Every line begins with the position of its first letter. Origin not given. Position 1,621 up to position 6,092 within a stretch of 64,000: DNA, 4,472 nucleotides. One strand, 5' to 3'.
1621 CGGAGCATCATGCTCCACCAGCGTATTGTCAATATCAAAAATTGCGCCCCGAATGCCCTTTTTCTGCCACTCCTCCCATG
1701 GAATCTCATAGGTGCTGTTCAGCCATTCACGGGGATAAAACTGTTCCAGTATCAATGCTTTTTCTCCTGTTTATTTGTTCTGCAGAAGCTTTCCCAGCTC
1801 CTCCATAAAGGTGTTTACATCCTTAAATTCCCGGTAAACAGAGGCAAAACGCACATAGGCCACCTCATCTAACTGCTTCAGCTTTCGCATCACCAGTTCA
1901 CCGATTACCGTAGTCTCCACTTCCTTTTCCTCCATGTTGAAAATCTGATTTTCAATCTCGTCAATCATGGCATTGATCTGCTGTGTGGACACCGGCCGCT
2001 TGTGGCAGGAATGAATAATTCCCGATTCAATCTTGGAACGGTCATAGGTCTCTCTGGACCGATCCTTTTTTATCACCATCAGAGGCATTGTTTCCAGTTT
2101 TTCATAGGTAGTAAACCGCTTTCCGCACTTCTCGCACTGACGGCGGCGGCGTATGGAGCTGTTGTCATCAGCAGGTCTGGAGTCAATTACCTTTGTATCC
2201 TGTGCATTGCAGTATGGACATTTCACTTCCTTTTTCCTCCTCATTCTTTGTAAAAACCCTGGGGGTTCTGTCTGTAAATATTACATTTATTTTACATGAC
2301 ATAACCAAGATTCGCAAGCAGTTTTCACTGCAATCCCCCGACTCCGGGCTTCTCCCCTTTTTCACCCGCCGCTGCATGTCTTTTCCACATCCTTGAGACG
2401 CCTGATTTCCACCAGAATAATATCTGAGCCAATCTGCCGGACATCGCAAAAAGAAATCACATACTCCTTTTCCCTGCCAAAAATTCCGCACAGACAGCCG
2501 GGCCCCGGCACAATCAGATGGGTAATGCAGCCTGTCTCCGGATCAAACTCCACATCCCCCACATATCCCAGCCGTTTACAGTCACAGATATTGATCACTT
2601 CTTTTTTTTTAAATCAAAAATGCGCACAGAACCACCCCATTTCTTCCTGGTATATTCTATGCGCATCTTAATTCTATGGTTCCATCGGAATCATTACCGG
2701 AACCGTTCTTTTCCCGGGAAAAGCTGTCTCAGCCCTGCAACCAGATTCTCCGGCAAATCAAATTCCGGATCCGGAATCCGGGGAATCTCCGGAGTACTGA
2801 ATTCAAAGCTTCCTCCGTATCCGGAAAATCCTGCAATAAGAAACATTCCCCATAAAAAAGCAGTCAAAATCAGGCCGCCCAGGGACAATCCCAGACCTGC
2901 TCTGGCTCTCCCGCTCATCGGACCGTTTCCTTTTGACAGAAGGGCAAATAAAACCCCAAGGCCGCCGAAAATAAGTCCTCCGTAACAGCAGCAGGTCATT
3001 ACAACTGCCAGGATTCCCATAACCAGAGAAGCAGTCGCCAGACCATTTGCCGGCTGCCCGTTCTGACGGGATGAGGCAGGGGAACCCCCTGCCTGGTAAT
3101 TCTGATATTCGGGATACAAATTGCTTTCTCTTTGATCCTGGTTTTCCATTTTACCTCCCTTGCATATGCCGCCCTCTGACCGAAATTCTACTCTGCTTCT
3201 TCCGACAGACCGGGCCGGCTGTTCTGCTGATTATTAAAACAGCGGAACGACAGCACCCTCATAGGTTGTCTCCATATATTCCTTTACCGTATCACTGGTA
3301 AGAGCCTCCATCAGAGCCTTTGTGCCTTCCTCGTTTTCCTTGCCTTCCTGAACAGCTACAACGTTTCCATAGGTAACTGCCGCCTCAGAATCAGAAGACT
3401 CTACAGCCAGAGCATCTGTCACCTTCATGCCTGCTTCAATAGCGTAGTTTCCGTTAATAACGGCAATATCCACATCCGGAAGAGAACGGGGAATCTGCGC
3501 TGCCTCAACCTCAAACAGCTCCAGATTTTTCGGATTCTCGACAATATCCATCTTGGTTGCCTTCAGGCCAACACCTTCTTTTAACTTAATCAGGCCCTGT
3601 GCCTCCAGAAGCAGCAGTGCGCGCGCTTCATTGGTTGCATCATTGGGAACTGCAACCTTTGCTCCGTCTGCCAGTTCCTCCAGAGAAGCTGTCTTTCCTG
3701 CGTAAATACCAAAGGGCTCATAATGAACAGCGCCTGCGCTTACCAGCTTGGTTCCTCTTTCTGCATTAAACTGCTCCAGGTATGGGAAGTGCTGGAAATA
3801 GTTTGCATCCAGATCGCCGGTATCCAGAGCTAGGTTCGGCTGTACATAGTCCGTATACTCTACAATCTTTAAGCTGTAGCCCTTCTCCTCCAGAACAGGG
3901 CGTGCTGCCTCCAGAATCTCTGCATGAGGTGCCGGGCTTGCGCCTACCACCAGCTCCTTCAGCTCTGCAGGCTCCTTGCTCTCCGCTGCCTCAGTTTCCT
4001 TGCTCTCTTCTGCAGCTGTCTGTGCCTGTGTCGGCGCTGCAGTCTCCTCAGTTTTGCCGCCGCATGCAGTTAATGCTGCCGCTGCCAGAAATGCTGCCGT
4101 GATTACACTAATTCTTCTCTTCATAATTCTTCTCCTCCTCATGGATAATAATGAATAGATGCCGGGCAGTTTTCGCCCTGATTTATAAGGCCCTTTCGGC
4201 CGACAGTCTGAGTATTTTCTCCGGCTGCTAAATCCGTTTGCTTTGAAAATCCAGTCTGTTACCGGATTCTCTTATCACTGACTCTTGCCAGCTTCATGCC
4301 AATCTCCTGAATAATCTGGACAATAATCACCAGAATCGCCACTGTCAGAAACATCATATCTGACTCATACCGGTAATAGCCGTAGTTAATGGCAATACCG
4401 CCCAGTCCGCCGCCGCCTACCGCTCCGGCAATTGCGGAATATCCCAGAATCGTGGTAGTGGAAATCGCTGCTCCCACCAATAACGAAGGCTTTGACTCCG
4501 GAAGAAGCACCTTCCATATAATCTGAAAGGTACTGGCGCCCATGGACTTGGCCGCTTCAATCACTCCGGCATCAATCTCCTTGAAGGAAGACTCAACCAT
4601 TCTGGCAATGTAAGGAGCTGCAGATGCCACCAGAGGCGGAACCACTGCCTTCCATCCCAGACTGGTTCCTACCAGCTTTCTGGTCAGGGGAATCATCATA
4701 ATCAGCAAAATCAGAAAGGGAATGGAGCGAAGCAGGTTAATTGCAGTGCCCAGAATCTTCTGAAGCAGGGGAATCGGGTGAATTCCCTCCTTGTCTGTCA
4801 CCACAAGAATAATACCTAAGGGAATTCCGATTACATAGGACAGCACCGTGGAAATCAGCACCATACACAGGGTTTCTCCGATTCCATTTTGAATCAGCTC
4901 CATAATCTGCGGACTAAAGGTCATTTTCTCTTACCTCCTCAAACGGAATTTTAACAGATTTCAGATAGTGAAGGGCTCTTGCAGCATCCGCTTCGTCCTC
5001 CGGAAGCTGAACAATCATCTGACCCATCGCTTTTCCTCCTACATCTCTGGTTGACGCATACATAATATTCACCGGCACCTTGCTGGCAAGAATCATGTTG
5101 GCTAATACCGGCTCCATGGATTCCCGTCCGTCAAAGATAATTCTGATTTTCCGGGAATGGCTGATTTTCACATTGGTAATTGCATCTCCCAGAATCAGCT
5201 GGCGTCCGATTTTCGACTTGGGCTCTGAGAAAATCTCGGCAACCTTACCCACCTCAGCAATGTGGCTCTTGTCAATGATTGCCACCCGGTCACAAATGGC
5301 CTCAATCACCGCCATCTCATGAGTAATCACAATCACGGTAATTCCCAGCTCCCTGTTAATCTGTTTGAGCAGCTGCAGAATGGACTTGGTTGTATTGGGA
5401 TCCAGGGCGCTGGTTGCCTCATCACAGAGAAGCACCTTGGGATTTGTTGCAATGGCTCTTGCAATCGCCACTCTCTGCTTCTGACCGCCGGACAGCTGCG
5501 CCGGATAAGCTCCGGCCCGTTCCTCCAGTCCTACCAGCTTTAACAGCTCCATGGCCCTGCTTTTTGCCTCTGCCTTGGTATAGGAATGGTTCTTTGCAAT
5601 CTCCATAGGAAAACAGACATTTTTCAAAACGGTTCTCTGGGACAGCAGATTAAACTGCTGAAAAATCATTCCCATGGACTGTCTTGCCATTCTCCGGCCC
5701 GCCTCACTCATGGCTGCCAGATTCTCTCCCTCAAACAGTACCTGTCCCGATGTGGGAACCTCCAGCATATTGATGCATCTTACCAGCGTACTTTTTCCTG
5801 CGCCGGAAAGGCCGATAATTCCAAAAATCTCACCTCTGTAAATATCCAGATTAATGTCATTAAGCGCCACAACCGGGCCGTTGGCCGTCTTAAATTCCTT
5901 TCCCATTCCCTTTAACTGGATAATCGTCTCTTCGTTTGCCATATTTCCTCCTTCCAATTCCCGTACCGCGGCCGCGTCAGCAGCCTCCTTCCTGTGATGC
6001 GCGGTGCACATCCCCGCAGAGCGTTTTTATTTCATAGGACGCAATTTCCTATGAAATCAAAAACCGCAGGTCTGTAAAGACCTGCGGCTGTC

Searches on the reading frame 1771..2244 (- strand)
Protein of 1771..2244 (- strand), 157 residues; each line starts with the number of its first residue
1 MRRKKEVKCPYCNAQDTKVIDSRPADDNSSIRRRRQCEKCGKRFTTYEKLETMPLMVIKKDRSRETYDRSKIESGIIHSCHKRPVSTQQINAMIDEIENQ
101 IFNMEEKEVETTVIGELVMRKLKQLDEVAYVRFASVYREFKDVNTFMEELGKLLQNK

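Call 7: search_protein_families(library=ncbifam, proteins=[window:1771-2244:-])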
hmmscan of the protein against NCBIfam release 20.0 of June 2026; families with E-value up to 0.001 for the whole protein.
window:1771-2244:- (157 aa): 4 families
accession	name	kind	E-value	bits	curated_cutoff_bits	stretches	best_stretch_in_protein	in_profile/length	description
TIGR00244.1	TIGR00244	equivalog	2.7e-60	202.7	124.65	1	7-153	1-147/147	transcriptional regulator NrdR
NF006732.0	PRK09263.1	equivalog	1.7e-05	23.4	657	1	55-144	3-91/712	anaerobic ribonucleoside-triphosphate reductase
NF009028.0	PRK12364.1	equivalog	0.00014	20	1377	1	57-141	3-91/842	ribonucleoside-diphosphate reductase subunit alpha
NF005497.0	PRK07111.1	equivalog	0.00087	17.7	764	0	55-145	3-92/746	anaerobic ribonucleoside triphosphate reductase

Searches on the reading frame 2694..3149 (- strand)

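Call 7: search_protein_families(library=ncbifam, proteins=[window:2694-3149:-])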
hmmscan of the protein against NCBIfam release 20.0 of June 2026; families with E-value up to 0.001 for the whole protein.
window:2694-3149:- (151 aa): 1 family
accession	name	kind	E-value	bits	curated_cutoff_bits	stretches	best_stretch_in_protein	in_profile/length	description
NF040945.1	CCC_membrane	equivalog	0.00045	20.5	65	1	38-69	2-34/99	CCC motif membrane protein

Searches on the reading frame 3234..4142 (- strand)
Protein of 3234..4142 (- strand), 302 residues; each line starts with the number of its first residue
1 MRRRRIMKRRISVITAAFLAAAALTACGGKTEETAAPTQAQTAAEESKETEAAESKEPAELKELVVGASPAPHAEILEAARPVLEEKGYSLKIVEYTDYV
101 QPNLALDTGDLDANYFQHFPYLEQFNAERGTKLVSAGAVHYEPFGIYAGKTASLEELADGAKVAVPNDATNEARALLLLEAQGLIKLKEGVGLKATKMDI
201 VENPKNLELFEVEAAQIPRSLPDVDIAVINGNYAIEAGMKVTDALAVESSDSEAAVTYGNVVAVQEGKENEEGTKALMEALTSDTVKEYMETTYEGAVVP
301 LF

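Call 7: search_protein_families(library=ncbifam, proteins=[window:3234-4142:-])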
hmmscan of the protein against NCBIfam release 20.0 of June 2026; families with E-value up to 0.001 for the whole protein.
window:3234-4142:- (302 aa): 3 families
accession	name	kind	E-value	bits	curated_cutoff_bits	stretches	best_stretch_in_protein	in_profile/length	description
NF008285.0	PRK11063.1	subfamily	1.5e-60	204.9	374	1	61-299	30-268/271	methionine ABC transporter substrate-binding lipoprotein MetQ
TIGR00363.1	TIGR00363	subfamily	5.1e-58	196.7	228.85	1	61-300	17-256/258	MetQ/NlpA family lipoprotein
NF007364.1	PRK09861.1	equivalog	3.1e-47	161.3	487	1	59-300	29-270/272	lipoprotein NlpA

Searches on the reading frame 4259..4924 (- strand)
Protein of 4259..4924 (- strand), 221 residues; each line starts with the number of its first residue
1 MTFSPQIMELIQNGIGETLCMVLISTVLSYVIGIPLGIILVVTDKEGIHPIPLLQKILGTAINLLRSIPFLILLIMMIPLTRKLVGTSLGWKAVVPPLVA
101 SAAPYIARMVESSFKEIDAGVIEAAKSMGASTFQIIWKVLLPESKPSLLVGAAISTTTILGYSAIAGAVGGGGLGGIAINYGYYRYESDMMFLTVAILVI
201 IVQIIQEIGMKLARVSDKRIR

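Call 7: search_protein_families(library=ncbifam, proteins=[window:4259-4924:-])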
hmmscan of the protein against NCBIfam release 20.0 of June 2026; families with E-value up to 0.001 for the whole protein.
window:4259-4924:- (221 aa): 34 families (the best 25 are shown)
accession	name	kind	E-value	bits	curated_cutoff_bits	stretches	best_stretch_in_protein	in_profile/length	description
NF008049.0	PRK10782.1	subfamily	6.4e-63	212.3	212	1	4-217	2-215/217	methionine ABC transporter permease MetI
TIGR01097.1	PhnE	equivalog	4.8e-18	65.6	216.7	1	9-203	55-239/252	phosphonate ABC transporter, permease protein PhnE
TIGR03416.1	ABC_choXWV_perm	equivalog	3.5e-11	43.1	363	1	17-201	90-259/267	choline ABC transporter permease subunit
NF008196.0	PRK10952.1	equivalog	3.9e-11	42.4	439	1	18-210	149-326/356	glycine betaine/L-proline ABC transporter permease ProW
TIGR02139.1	permease_CysT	equivalog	8e-11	42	246.1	1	83-161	127-202/265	sulfate ABC transporter permease subunit CysT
TIGR00969.1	3a0106s02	subfamily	5.1e-10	39.3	240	1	90-164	142-217/272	sulfate ABC transporter permease subunit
NF008208.0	PRK10971.1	equivalog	9.9e-10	38.4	415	1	89-162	138-211/277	sulfate/thiosulfate ABC transporter permease CysT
NF040733.1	ABC_perm_U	equivalog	1.4e-09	37.8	295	1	9-158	53-187/251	ABC transporter permease subunit SaoP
NF011624.0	PRK15050.1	equivalog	1.6e-09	37.3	247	1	91-155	161-225/297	2-aminoethylphosphonate ABC transporter permease subunit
TIGR00974.1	3a0107s02c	equivalog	8.2e-09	35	193.45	1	7-164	44-202/272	phosphate ABC transporter permease PstA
NF007047.0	PRK09500.1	equivalog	1.6e-08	34.5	326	1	17-164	62-201/257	spermidine/putrescine ABC transporter permease PotC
TIGR02141.1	modB_ABC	equivalog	2.9e-08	33.6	182.6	1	19-200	4-191/208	molybdate ABC transporter permease subunit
NF008470.0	PRK11365.1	equivalog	4e-08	33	347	1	24-216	67-241/263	aliphatic sulfonate ABC transporter permease SsuC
TIGR01581.1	Mo_ABC_porter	hypoth_equivalog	6.8e-08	32.3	210.3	1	19-162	27-174/225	ABC transporter permease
NF007044.0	PRK09497.1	equivalog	9.6e-08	31.8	348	1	15-172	65-231/285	spermidine/putrescine ABC transporter permease PotB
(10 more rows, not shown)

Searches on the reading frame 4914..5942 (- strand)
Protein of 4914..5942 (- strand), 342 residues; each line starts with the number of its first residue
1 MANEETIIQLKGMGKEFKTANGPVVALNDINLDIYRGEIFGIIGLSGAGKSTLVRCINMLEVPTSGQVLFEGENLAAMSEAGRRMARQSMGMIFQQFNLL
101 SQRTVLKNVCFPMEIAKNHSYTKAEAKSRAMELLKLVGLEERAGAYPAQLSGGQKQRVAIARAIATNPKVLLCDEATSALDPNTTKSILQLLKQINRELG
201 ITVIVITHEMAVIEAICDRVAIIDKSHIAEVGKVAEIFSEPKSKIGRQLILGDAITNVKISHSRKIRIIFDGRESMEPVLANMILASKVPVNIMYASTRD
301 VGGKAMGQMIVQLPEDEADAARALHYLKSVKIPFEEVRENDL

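Call 7: search_protein_families(library=ncbifam, proteins=[window:4914-5942:-])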
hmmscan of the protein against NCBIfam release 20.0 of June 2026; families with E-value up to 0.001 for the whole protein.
window:4914-5942:- (342 aa): 190 families (the best 25 are shown)
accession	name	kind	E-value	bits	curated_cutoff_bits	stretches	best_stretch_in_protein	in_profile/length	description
TIGR02314.1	ABC_MetN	equivalog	8.7e-102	340.6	499.7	1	7-332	1-335/343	methionine ABC transporter ATP-binding protein MetN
NF007027.0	PRK09493.1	equivalog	1.5e-66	224.2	379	1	9-245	3-231/240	glutamine ABC transporter ATP-binding protein GlnQ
TIGR02315.1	ABC_phnC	equivalog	1.8e-64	217.5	266.1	1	8-237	2-233/243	phosphonate ABC transporter ATP-binding protein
TIGR01186.1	proV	subfamily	2e-64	218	326.6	1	21-259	3-239/363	betaine/proline/choline family ABC transporter ATP-binding protein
NF040933.2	ABC_arch_GlcV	equivalog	4.8e-64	216.5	450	1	8-262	3-254/357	glucose ABC transporter ATP-binding protein GlcV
TIGR03005.1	ectoine_ehuA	equivalog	5.2e-62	209.3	345.4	1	22-248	11-245/252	ectoine/hydroxyectoine ABC transporter ATP-binding protein EhuA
TIGR02211.1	LolD_lipo_ex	equivalog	2.5e-59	200.5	307.75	1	7-222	1-214/221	lipoprotein-releasing ABC transporter ATP-binding protein LolD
NF008428.0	PRK11264.1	equivalog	4e-59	199.9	406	1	7-250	3-244/250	L-cystine ABC transporter ATP-binding protein TcyN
TIGR02673.1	FtsE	equivalog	2.6e-58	197.2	264.85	1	8-225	2-212/214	cell division ATP-binding protein FtsE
TIGR03265.1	PhnT2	equivalog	6.2e-58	196.7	457.7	1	13-250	10-235/353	putative 2-aminoethylphosphonate ABC transporter ATP-binding protein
TIGR04521.1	ECF_ATPase_2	equivalog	1.3e-56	191.7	330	1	24-243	18-238/279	energy-coupling factor transporter ATPase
TIGR00972.1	3a0107s01c2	equivalog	1.2e-55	188.5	343.2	1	17-251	7-244/248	phosphate ABC transporter ATP-binding protein PstB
TIGR02769.1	nickel_nikE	equivalog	3.2e-55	187.5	332.55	1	20-249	20-249/265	nickel import ATP-binding protein NikE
NF008338.0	PRK11124.1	equivalog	3.2e-55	187.3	369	1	20-244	11-234/242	arginine ABC transporter ATP-binding protein ArtP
TIGR00968.1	3a0106s01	subfamily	3.4e-55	187.1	342.75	1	19-245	8-226/237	sulfate ABC transporter ATP-binding protein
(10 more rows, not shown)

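Call 9: find_related_loci(query=window:4914-5942:-, collection=genome_contigs, flank=3000)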
Query window:4914-5942:- (342 aa) in genome_contigs; peptide patterns used: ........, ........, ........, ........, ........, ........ (x = any residue, [..] = any of these).
600 stretches matched a pattern (row limit reached: there are more); 574 encode a relative of the query (tblastn E <= 1e-3); the best 80 are kept; 80 distinct loci.
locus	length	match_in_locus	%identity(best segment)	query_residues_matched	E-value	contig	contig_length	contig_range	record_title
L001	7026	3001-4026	98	1-342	0e+0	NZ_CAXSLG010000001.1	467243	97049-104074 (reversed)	Lachnoclostridium sp. Marseille-P6806 isolate CC00844 CC00844_1_NODE_1_length_467243_cov_192.210574, whole genome shotgu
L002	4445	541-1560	85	1-342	0e+0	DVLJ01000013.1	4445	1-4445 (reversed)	MAG TPA_asm: Candidatus Ventrimonas merdavium isolate USAMLcec2-739 USAMLcec2__C14860_L4445_SRR5280393, whole genome sho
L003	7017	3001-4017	85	1-342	0e+0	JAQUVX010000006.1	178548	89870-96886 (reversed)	MAG: Lachnospiraceae bacterium isolate STD2_177 NODE_161_length_178548_cov_18.501595_Sandtown_D2, whole genome shotgun s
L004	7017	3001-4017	85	1-342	0e+0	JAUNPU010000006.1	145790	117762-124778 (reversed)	MAG: Eubacteriales bacterium isolate S36M_St_44 NODE_38_length_145790_cov_48.142059, whole genome shotgun sequence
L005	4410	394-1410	84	1-342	0e+0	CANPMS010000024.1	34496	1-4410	MAG TPA_asm: uncultured Clostridium sp. isolate SRR15730523_bin.34_metawrap_v1.3_MAG genome assembly, contig: NODE.776_l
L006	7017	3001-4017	83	1-342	0e+0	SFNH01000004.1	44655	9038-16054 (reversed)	MAG: Clostridium sp. isolate W2P44.032 Contig196, whole genome shotgun sequence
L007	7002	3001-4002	85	1-337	0e+0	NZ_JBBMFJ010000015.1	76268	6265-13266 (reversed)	Ventrimonas faecis strain CLA-AP-H27 CLA-AP-H27_contig_15_length_76268, whole genome shotgun sequence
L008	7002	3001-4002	84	1-337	0e+0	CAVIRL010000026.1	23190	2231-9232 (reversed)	Prevotella sp. P5-108 isolate H07654-L1_cleanbin_000051 genome assembly, contig: Spades_H07654-L1_contig_1796, whole gen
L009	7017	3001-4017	82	1-342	0e+0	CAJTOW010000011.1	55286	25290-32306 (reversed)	MAG TPA_asm: uncultured Lachnospiraceae bacterium isolate MGBC105122 genome assembly, contig: MGBC105122.11, whole genom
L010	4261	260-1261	84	1-337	0e+0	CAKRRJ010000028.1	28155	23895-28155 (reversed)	MAG: uncultured Lachnospiraceae bacterium isolate REFINED_METABAT215_TOP10_CONTIGS_1500_ASSEMBLY_K77_MERGED__Hadza_PheCh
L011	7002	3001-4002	84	1-337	0e+0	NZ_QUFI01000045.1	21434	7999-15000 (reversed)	Clostridium sp. AF27-2AA AF27-2AA.Scaf45, whole genome shotgun sequence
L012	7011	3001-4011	83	1-340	0e+0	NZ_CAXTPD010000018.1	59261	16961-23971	Lacrimispora indolis SR3 isolate CC00457 CC00457_18_NODE_18_length_59261_cov_147.393687, whole genome shotgun sequence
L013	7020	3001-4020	87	1-342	0e+0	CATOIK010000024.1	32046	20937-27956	MAG TPA_asm: uncultured Eubacteriales bacterium isolate MGG28984_1680015492 genome assembly, contig: SRR9205162_1183, wh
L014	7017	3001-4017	77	1-342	0e+0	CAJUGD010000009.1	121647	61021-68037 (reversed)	MAG TPA_asm: uncultured Lachnospiraceae bacterium isolate MGBC139341 genome assembly, contig: MGBC139341.9, whole genome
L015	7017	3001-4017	79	1-342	0e+0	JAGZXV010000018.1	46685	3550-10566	MAG: Clostridiaceae bacterium isolate L2_013_000G1_dasL2_013_000G1_metabat.metabat.107 L2_013_000G1_scaffold_747, whole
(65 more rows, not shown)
